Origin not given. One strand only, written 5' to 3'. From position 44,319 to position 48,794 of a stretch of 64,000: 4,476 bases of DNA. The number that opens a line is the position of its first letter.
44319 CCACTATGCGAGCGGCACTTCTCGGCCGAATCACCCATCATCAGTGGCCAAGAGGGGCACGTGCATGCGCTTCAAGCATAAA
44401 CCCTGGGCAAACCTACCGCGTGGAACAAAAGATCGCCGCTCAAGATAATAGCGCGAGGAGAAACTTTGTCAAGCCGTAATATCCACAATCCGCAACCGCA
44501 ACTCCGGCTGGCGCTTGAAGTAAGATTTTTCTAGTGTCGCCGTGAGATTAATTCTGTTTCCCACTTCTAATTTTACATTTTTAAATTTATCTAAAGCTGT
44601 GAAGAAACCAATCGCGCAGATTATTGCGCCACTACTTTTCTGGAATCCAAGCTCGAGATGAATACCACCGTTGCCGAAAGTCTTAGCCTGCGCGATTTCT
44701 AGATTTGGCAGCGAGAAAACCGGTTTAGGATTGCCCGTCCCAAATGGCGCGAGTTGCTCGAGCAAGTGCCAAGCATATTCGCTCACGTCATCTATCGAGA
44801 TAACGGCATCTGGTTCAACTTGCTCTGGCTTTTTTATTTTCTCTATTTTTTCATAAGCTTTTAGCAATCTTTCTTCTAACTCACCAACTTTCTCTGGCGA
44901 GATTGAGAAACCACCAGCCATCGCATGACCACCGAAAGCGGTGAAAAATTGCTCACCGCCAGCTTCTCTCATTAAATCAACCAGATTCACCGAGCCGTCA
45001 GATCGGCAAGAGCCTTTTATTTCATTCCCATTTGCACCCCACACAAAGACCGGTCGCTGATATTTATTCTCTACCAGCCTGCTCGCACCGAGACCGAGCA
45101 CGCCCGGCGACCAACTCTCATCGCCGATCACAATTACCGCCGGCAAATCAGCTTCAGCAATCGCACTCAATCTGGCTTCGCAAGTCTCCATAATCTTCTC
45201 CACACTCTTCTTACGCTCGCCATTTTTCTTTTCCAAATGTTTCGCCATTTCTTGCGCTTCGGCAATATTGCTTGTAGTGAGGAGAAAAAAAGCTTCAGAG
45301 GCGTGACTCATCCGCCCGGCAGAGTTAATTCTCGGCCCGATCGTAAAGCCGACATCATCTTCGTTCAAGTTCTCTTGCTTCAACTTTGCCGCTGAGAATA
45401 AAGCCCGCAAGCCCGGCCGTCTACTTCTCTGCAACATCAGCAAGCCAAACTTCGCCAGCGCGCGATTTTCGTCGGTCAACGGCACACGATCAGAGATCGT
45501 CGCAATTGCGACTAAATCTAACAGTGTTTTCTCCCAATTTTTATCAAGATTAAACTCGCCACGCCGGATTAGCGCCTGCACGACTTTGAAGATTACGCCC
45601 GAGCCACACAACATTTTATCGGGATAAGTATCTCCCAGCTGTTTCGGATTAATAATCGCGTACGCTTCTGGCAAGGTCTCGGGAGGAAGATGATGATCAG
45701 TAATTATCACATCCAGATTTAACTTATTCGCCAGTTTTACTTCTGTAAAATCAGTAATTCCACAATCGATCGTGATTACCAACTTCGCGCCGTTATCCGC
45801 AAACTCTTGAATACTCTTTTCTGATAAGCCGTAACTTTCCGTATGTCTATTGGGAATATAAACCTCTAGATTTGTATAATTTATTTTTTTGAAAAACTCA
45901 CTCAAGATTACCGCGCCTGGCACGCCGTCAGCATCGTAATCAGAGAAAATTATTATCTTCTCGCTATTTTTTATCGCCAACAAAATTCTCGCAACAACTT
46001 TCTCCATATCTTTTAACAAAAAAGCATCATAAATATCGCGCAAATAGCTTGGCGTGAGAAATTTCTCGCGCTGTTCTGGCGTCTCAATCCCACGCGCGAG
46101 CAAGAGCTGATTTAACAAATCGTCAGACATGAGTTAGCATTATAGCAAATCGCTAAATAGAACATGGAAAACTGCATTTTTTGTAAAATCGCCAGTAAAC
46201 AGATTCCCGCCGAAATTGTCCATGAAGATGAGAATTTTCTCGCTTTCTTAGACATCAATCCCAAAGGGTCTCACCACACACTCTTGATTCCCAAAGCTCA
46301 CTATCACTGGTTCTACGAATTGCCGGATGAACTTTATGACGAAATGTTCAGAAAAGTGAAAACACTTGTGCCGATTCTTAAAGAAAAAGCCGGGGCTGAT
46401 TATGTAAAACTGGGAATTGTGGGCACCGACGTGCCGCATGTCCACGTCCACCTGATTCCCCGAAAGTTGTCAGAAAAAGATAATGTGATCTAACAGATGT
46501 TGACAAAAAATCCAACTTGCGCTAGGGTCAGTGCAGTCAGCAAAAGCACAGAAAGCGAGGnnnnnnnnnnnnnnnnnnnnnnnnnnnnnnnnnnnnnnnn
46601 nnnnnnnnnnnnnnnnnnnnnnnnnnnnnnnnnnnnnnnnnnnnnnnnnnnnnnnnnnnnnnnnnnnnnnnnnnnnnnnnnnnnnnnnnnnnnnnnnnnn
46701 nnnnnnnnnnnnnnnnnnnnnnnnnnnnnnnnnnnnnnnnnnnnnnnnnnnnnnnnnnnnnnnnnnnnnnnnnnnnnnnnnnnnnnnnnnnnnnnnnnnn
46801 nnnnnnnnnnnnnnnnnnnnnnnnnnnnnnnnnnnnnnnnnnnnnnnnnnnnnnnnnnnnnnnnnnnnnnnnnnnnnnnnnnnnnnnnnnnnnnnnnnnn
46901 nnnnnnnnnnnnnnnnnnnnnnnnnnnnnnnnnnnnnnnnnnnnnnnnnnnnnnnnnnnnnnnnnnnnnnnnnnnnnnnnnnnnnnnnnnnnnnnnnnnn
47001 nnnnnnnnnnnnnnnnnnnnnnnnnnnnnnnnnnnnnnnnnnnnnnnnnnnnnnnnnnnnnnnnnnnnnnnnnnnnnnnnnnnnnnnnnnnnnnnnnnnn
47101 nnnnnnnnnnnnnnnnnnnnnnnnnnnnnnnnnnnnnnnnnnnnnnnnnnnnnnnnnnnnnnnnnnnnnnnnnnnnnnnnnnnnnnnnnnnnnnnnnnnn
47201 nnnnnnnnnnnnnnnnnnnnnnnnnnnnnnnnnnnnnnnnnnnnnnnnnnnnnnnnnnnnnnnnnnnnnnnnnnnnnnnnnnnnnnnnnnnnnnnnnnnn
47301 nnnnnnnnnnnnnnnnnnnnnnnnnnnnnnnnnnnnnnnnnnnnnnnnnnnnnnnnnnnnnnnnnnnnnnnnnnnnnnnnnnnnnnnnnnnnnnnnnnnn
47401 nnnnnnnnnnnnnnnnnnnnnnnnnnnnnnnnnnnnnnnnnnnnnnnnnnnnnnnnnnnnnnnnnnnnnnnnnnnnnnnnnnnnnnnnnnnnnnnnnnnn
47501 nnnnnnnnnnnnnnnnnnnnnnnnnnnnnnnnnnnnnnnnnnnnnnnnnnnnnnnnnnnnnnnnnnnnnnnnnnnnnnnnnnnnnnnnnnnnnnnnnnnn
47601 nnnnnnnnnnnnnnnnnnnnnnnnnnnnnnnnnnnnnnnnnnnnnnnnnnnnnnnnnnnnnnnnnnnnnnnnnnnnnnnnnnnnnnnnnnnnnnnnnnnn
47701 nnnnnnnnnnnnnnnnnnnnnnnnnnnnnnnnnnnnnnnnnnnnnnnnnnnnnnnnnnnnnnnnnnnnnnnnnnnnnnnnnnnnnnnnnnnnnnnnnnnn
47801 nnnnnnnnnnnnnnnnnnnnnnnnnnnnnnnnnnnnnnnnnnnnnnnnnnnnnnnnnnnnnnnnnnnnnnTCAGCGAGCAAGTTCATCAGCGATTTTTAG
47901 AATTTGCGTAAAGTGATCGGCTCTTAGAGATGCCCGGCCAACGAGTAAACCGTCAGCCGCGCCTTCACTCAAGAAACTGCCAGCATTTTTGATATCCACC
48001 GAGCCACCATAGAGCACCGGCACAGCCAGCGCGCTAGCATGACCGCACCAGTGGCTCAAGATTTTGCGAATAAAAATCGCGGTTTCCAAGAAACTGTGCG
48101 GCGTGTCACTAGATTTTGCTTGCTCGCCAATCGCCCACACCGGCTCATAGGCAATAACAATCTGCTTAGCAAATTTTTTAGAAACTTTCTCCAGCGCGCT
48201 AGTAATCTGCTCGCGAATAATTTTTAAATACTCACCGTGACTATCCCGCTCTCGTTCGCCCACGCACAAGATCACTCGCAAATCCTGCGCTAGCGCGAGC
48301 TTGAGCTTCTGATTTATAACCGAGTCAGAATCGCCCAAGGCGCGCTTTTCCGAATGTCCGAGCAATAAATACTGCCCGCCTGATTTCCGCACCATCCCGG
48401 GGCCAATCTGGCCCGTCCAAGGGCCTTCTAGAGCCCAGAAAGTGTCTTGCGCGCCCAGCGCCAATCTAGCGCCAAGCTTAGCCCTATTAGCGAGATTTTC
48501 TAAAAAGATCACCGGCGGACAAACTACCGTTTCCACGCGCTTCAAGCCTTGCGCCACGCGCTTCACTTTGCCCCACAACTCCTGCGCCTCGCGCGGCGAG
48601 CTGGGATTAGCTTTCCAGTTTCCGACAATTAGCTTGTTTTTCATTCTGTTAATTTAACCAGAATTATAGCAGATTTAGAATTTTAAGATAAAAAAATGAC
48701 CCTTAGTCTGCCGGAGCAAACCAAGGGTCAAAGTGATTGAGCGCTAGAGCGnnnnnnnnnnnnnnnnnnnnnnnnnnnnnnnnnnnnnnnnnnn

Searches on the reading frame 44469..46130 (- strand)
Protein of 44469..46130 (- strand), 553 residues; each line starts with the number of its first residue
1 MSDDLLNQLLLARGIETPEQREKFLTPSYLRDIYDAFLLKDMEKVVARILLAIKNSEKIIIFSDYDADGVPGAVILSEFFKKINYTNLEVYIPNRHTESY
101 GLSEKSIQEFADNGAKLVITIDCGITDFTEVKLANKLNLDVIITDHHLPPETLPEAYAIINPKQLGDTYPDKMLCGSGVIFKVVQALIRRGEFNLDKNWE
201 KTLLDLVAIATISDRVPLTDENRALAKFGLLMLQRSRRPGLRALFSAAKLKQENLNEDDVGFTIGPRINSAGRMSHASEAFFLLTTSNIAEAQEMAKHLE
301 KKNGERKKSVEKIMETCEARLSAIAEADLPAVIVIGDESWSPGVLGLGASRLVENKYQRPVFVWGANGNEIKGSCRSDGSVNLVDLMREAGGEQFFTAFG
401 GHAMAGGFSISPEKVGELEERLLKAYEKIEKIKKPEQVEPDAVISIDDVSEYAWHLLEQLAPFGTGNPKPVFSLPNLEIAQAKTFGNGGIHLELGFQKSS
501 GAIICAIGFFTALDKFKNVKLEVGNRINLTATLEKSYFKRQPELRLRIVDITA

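Call 11: search_protein_families(library=pfam, proteins=[window:44469-46130:-], max_evalue=0.01)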
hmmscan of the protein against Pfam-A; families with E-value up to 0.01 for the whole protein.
window:44469-46130:- (553 aa): 3 families
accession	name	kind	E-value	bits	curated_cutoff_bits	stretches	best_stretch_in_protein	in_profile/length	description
PF01368.27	DHH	-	2.7e-25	89.5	28.1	1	58-211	1-125/125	DHH family, N-terminal domain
PF17768.7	RecJ_OB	-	7e-19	68.3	27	1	441-550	2-107/107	RecJ OB domain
PF02272.25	DHHA1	-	5.8e-13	49.6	25.9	1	333-424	5-98/102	DHHA1 domain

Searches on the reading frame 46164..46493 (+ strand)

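Call 12: search_protein_families(library=pfam, proteins=[window:46164-46493:+], max_evalue=0.01)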
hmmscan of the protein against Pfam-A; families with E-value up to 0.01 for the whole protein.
window:46164-46493:+ (109 aa): 3 families
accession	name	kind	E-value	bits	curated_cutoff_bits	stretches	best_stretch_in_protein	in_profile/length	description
PF01230.28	HIT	-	7.3e-18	65.5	21.5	1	12-101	2-96/98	HIT domain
PF11969.13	DcpS_C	-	2.2e-16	60.8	24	1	3-102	1-104/114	Scavenger mRNA decapping enzyme C-term binding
PF04677.20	CwfJ_C_1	-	5.2e-07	30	21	1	2-99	12-108/122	Protein similar to CwfJ C-terminus 1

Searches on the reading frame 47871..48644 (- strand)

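Call 11: search_protein_families(library=pfam, proteins=[window:47871-48644:-], max_evalue=0.01)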
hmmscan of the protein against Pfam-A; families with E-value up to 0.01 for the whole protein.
window:47871-48644:- (257 aa): 1 family
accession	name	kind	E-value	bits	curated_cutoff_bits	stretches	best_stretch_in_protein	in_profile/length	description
PF00121.24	TIM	-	4e-64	216.9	20.1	1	4-251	1-244/245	Triosephosphate isomerase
